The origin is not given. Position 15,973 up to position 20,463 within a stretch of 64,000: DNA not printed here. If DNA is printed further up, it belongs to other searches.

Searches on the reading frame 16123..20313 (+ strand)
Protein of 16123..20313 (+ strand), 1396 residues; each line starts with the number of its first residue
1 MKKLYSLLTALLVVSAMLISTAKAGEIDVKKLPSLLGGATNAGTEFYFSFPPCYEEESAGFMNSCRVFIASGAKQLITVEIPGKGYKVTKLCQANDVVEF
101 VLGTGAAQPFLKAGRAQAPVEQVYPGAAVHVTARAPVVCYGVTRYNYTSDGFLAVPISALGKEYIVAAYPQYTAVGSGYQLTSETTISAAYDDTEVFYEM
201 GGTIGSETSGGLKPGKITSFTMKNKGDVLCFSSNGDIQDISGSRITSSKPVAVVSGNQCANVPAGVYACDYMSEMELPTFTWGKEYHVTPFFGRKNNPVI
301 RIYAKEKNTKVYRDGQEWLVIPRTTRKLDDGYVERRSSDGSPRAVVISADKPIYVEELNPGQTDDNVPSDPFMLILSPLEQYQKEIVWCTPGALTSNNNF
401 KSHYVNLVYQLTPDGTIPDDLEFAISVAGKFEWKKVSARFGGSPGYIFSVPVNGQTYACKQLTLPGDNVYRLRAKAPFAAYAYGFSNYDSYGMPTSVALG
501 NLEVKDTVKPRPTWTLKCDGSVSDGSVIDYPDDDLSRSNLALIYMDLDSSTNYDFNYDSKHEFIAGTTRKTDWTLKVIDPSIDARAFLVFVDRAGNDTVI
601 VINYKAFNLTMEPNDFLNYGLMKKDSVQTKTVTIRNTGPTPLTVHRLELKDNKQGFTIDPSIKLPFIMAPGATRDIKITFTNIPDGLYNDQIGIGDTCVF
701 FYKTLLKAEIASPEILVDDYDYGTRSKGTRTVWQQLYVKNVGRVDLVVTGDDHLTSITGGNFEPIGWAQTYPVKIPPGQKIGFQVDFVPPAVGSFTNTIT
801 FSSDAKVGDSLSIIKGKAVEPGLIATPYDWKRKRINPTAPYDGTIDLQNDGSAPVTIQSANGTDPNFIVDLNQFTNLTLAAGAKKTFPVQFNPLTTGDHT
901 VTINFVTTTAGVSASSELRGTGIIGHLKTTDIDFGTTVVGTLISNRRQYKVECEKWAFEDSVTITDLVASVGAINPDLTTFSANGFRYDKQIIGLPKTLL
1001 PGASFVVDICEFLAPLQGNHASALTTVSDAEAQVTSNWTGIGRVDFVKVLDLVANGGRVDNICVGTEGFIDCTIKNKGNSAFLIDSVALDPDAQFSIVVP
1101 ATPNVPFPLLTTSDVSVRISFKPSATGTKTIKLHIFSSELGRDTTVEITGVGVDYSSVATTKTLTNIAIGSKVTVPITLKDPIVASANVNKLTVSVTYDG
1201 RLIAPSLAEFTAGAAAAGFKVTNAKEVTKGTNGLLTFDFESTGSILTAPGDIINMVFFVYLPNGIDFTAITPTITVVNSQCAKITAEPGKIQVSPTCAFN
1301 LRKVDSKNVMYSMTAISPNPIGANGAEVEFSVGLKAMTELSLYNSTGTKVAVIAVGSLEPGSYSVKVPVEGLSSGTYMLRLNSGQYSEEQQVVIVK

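Call 31: search_protein_families(library=pfam, proteins=[window:16123-20313:+], max_evalue=0.0001)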
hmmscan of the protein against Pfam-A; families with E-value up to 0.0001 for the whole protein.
window:16123-20313:+ (1396 aa): 7 families
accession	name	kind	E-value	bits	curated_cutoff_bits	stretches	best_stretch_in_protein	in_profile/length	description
PF17517.7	IgGFc_binding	-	4e-53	181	25.6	1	150-484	1-297/297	IgGFc binding protein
PF22544.2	HYDIN_VesB_CFA65-like_Ig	-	1.6e-16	60.8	25.5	1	614-681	7-71/100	HYDIN/CFA65/VesB-like, Ig-like domain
PF22073.2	Cep192_D4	-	6.7e-15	55.7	35.5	0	615-694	9-92/112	Cep192 domain 4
PF15780.11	ASH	-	4.8e-13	49.6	27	0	615-686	12-80/98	Abnormal spindle-like microcephaly-assoc'd, ASPM-SPD-2-Hydin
PF07610.17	DUF1573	-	6.2e-09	36.2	26.1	0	617-682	8-68/98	Protein of unknown function (DUF1573)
PF21633.3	MOV-10_Ig-like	-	1.2e-06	29.1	27.4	0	733-802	35-105/126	Helicase MOV-10, Ig-like domain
PF18962.6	Por_Secre_tail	-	6.3e-06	26.8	27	1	1317-1394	2-75/75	Secretion system C-terminal sorting domain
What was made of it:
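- Closest known: T9SS type-A cargo proteins. Same: Other cargo genes with PF18962 lie in the same window at 27916-30309 and 16123-20313 (call 31).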
